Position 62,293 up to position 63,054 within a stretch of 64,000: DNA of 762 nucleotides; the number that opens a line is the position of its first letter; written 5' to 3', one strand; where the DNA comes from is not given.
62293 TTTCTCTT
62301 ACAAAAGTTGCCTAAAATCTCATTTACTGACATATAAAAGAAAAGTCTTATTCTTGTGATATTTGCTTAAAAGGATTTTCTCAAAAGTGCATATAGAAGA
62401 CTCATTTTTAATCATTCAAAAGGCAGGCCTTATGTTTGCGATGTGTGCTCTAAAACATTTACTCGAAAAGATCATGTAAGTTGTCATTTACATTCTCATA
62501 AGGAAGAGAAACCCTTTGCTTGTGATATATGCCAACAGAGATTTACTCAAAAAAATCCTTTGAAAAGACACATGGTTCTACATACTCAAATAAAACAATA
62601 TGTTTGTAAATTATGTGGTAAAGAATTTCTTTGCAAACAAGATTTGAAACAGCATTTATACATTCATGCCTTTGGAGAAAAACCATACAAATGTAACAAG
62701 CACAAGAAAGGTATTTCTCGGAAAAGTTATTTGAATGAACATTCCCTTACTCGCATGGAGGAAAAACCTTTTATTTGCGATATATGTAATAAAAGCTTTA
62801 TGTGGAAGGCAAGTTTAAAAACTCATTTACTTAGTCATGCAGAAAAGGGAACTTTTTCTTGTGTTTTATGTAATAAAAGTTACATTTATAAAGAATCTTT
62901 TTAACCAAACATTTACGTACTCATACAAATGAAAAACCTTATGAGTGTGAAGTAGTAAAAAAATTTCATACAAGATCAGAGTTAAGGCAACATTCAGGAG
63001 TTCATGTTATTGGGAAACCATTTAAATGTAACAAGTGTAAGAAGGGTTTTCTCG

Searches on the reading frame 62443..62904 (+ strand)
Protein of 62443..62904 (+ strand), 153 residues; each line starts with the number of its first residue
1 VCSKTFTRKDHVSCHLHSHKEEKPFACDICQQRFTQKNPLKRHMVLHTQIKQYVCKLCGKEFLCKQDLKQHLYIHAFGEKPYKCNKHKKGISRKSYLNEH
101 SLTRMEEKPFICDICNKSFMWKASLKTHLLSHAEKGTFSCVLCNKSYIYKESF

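Call 15: search_protein_families(library=pfam, proteins=[window:62443-62904:+], max_evalue=0.01)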
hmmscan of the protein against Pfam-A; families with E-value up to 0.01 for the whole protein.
window:62443-62904:+ (153 aa): 11 families
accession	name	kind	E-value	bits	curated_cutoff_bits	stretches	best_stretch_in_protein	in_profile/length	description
PF13465.12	zf-H2C2_2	-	9.9e-19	67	40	1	40-64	2-26/26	Zinc-finger double domain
PF13894.12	zf-C2H2_4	-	3.6e-14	52.5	27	3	53-75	1-23/24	C2H2-type zinc finger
PF12874.13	zf-met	-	2.9e-09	37.4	21.2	1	110-132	1-23/25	Zinc-finger of C2H2 type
PF00096.32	zf-C2H2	-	6.3e-09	36.2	25.2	2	25-47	1-23/23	Zinc finger, C2H2 type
PF22995.2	C2CH-3rd_BIRD-IDD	-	0.00095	19.3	27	0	52-72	1-21/25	BIRD-IDD transcription factor, third C2HC zinc finger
PF01722.23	BolA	-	0.0014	19.3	25.7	0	16-51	18-57/76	BolA-like protein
PF23102.1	Zf-C2H2_ZNF451_2nd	-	0.0016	18.8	30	0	25-45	1-21/39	Second Zinc fingers C2H2 type, ZNF451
PF23228.1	zf_PCFS4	-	0.0036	17.3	27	0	50-62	11-23/69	PCFS4 zinc finger domain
PF25420.1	zf-C2H2_ZN292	-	0.005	17.3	27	0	109-120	11-22/33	ZN292-like C2H2 zinc finger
PF05495.17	zf-CHY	-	0.0056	17.5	31.3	0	79-117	16-50/68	CHY zinc finger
PF09237.17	GAGA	-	0.0088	16.6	20.2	0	20-47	20-47/54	GAGA factor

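Call 17: find_homologous_proteins(query=window:62443-62904:+, max_evalue=1e-20)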
Query window:62443-62904:+: 3 candidates shared short words with the query, none scored E <= 1e-20.
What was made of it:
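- Tried and rejected: A protein search with the C2H2 zinc-finger ORF at 62443-62904 (call 17): nothing, so one search was wasted.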
